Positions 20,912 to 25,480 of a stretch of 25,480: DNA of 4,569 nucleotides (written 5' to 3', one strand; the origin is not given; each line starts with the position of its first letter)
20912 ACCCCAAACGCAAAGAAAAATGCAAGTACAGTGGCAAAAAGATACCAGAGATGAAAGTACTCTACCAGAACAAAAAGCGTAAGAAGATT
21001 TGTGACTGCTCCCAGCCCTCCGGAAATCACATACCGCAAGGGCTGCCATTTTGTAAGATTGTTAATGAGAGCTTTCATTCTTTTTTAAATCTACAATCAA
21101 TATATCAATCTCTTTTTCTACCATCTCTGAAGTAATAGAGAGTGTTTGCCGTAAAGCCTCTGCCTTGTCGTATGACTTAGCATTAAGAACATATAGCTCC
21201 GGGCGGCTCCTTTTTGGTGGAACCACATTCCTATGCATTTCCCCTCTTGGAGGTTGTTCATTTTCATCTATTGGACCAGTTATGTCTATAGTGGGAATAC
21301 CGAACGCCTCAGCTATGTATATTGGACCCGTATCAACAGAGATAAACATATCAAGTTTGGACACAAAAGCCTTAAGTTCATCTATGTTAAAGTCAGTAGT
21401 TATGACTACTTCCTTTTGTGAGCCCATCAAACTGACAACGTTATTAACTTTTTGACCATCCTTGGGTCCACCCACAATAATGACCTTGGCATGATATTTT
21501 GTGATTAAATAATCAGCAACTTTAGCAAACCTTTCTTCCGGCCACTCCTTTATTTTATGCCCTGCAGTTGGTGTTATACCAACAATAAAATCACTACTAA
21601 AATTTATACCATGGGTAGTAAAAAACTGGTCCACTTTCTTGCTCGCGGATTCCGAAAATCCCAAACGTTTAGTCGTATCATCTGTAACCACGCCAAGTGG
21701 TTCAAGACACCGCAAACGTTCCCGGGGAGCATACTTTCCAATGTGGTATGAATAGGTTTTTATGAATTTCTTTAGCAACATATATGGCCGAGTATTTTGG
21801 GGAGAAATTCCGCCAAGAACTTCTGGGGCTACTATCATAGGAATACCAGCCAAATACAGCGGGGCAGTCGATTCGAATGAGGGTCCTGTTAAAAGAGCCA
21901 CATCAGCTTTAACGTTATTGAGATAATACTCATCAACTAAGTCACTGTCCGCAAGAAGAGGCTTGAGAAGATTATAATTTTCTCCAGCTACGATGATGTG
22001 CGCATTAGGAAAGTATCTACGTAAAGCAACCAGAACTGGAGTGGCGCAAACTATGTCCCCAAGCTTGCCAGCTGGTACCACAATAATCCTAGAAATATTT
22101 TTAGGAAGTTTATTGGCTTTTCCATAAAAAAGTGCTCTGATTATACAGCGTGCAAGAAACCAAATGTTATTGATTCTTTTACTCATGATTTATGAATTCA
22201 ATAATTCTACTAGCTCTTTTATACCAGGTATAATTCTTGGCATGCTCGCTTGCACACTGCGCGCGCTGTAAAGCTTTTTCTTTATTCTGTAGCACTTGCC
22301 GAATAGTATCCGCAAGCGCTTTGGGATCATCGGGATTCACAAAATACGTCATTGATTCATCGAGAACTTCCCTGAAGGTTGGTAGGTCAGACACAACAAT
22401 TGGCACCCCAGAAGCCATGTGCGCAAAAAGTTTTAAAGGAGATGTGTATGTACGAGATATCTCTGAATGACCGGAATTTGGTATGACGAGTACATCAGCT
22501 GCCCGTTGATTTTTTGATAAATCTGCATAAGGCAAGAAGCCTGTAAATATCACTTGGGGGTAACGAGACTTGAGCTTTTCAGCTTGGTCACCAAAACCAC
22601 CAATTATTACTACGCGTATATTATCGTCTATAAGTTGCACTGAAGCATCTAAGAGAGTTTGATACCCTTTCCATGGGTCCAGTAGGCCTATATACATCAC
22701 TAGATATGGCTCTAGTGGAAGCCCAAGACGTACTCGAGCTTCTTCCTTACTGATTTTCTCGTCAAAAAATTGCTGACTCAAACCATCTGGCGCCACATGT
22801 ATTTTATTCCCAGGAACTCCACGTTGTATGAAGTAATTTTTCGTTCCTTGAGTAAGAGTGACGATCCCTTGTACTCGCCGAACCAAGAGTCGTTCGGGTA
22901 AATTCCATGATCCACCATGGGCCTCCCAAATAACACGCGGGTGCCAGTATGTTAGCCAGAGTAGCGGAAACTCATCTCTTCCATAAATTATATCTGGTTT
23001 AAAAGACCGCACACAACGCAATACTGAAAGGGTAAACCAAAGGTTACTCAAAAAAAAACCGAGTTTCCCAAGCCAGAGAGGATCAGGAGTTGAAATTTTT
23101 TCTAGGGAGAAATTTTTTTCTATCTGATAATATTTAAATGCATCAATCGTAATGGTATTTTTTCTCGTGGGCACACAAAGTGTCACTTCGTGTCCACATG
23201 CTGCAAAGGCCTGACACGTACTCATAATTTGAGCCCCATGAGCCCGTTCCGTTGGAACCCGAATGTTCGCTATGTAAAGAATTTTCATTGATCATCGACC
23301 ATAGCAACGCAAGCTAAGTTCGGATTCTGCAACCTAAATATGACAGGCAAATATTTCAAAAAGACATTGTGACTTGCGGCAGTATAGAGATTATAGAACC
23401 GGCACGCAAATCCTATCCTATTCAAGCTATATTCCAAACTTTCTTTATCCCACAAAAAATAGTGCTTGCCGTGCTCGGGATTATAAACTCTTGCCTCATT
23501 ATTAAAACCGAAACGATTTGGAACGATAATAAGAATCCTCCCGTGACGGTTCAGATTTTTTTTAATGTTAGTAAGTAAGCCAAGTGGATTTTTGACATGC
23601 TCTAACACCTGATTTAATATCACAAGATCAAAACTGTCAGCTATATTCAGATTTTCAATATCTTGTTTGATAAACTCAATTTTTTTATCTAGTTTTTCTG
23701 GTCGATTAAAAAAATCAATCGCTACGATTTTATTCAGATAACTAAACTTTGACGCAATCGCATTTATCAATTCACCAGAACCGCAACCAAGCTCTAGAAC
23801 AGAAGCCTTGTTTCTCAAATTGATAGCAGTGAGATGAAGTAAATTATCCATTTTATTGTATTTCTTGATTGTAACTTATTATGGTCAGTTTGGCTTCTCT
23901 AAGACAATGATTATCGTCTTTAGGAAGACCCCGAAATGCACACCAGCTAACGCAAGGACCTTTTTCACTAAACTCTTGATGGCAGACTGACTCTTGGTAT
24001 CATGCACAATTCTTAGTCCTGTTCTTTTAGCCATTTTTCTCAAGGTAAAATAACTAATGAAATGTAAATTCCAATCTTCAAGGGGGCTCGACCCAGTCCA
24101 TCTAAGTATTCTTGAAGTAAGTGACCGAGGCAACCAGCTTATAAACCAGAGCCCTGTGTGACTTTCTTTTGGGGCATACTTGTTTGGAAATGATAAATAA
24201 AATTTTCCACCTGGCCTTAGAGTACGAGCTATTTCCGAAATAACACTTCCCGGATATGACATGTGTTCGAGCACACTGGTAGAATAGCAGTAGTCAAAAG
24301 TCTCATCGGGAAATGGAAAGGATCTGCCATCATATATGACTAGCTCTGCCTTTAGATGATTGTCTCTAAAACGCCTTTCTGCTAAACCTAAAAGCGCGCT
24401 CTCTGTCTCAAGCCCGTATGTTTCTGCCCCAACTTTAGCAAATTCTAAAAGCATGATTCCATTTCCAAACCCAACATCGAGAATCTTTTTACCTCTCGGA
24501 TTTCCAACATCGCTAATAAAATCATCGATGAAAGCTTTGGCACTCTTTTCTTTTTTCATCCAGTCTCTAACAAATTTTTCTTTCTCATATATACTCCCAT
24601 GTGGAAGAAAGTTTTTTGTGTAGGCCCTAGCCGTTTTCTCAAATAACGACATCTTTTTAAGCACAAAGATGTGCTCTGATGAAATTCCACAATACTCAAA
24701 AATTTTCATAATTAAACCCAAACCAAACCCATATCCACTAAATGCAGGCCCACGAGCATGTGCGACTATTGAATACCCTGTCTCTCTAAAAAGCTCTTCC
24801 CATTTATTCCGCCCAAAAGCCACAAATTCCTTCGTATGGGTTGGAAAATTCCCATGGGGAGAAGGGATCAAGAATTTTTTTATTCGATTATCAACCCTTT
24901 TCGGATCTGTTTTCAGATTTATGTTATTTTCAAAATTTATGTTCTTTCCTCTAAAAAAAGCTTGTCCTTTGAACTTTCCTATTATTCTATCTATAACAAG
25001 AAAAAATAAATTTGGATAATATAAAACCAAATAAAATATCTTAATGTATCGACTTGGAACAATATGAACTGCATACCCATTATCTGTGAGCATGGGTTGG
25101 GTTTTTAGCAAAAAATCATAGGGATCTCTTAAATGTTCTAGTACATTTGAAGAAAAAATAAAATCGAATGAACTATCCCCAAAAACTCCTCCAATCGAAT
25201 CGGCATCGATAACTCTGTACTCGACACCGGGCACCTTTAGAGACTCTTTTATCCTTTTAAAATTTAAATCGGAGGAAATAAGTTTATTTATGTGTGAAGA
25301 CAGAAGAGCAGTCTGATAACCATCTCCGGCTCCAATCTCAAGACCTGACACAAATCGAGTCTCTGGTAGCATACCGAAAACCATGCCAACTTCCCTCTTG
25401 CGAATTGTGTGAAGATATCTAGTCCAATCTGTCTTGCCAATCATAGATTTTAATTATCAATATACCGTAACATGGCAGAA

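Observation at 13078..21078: Two GtrA/GtrB/GT-C-like three-component glycosylation sets around one divergent junction, each with an extra putative tailoring enzyme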

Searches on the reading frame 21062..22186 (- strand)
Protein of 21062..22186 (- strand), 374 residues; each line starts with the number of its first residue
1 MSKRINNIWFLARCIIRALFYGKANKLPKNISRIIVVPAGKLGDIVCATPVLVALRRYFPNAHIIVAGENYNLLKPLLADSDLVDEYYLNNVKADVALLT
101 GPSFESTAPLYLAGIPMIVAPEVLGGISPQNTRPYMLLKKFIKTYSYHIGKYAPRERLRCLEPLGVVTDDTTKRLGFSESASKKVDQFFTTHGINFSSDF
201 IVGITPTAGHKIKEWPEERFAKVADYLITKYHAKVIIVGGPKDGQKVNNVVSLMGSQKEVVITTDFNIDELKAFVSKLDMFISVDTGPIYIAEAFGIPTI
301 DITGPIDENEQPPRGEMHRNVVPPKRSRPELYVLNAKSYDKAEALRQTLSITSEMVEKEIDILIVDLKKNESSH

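Call 5: search_protein_families(library=pfam, proteins=[window:21062-22186:-], max_evalue=0.01)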
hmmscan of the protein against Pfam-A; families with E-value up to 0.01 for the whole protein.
window:21062-22186:- (374 aa): 1 family
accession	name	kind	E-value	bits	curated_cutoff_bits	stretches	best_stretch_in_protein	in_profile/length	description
PF01075.23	Glyco_transf_9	-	4.3e-19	69.2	22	1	163-322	75-228/247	Glycosyltransferase family 9 (heptosyltransferase)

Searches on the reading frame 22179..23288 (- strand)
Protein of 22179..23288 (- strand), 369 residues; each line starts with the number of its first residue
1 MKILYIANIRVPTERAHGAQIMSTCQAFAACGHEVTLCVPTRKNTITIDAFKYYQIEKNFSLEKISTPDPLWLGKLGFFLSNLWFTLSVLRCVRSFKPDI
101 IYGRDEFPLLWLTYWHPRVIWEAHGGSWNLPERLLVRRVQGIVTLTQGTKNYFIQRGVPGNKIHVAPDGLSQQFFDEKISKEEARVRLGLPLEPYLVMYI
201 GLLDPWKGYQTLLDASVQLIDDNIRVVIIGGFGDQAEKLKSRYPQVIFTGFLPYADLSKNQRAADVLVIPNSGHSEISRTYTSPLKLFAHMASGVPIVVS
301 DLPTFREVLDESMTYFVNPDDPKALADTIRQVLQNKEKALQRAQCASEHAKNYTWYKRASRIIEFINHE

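Call 5: search_protein_families(library=pfam, proteins=[window:22179-23288:-], max_evalue=0.01)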
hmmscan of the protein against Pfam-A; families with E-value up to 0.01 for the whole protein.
window:22179-23288:- (369 aa): 6 families
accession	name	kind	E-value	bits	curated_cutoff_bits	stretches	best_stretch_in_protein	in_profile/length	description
PF13692.12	Glyco_trans_1_4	-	7.8e-22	78.5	27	1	196-335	3-142/142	Glycosyl transferases group 1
PF00534.26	Glycos_transf_1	-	1.2e-20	74.2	26.4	1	181-342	2-165/172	Glycosyl transferases group 1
PF13439.12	Glyco_transf_4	-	1.9e-14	54.5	28.5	1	21-169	8-165/170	Glycosyltransferase Family 4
PF13579.12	Glyco_trans_4_4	-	1.5e-09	38.8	29.7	1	19-169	5-158/158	Glycosyl transferase 4-like domain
PF13524.12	Glyco_trans_1_2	-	1.1e-08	35.6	25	1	222-363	13-143/144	Glycosyl transferase-like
PF20706.3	GT4-conflict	-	0.00047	19.7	26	0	291-360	302-383/385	Family 4 Glycosyltransferase in conflict systems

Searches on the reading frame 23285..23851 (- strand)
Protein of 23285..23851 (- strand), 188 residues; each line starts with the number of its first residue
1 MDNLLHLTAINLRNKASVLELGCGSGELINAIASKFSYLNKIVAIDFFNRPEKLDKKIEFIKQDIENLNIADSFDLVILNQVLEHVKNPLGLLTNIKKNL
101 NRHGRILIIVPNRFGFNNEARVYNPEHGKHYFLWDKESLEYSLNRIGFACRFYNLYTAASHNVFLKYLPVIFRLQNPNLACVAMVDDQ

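Call 5: search_protein_families(library=pfam, proteins=[window:23285-23851:-], max_evalue=0.01)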
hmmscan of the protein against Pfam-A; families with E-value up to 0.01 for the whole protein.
window:23285-23851:- (188 aa): 11 families
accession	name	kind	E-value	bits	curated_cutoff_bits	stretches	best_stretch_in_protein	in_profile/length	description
PF13489.12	Methyltransf_23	-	1.1e-19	71.3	27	1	9-150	17-161/164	Methyltransferase domain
PF13847.12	Methyltransf_31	-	8.2e-15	55.2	27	1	14-112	3-113/145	Methyltransferase domain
PF08241.18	Methyltransf_11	-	5.5e-14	53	21.2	1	19-108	1-95/95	Methyltransferase domain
PF08242.18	Methyltransf_12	-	2.1e-11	44.9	30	1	19-106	1-98/98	Methyltransferase domain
PF13649.12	Methyltransf_25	-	1.6e-10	42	27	1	18-104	1-97/97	Methyltransferase domain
PF07021.18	MetW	-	9.5e-09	35.6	21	1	13-118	12-116/193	Methionine biosynthesis protein MetW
PF08003.17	Methyltransf_9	-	8.8e-06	25.3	23.8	1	17-148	118-260/315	Protein of unknown function (DUF1698)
PF05401.17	NodS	-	1.1e-05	25.8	24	1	11-96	40-129/201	Nodulation protein S (NodS)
PF00891.24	Methyltransf_2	-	3.3e-05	23.8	22.3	1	7-109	55-165/210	O-methyltransferase domain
PF05219.18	DREV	-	0.00012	21.7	26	1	14-108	94-186/265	DREV methyltransferase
PF05175.20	MTS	-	0.0095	16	23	0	9-112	26-142/170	Methyltransferase small domain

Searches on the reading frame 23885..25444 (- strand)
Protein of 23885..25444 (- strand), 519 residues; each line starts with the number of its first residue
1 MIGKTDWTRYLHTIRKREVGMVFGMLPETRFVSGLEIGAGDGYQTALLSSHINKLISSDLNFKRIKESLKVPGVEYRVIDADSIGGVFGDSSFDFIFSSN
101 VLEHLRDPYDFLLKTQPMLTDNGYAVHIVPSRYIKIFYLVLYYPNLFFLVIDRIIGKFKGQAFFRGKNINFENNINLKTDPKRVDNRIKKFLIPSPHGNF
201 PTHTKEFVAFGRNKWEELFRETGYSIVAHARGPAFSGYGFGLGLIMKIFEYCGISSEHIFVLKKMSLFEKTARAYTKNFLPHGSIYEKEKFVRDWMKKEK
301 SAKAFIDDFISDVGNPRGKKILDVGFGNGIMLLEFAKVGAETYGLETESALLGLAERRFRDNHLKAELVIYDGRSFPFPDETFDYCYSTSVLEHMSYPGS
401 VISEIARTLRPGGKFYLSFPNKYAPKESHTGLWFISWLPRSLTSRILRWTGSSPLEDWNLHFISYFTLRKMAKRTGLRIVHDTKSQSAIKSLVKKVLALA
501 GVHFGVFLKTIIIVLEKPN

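Call 5: search_protein_families(library=pfam, proteins=[window:23885-25444:-], max_evalue=0.01)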
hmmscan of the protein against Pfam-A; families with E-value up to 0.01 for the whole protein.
window:23885-25444:- (519 aa): 13 families
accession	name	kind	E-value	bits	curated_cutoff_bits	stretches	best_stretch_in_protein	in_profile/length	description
PF08241.18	Methyltransf_11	-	2.4e-34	118.3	21.2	2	322-417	1-95/95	Methyltransferase domain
PF13489.12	Methyltransf_23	-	1.2e-30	106.9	27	2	304-481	7-163/164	Methyltransferase domain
PF13649.12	Methyltransf_25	-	1.9e-25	89.8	27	2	321-413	1-97/97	Methyltransferase domain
PF08242.18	Methyltransf_12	-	4.7e-20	72.6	30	2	322-415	1-98/98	Methyltransferase domain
PF13847.12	Methyltransf_31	-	6.9e-16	58.7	27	1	318-421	4-113/145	Methyltransferase domain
PF07021.18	MetW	-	2.7e-08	34.1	21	1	316-422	12-112/193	Methionine biosynthesis protein MetW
PF01209.24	Ubie_methyltran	-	8.1e-07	29.1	20.1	1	309-417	38-151/233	ubiE/COQ5 methyltransferase family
PF08003.17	Methyltransf_9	-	1.7e-05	24.4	23.8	0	315-417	113-217/315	Protein of unknown function (DUF1698)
PF05219.18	DREV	-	0.00011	21.9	26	1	34-126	98-185/265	DREV methyltransferase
PF01135.25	PCMT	-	0.00077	19.7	20.3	0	33-54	76-97/210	Protein-L-isoaspartate(D-aspartate) O-methyltransferase (PCMT)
PF03141.22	Methyltransf_29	-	0.0031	16.6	23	1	368-426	167-226/506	Putative S-adenosyl-L-methionine-dependent methyltransferase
PF05175.20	MTS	-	0.0062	16.6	23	0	314-384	28-100/170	Methyltransferase small domain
PF20922.3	Anamorsin_N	-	0.0087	16.2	27.1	0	379-422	48-92/163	Anamorsin, N-terminal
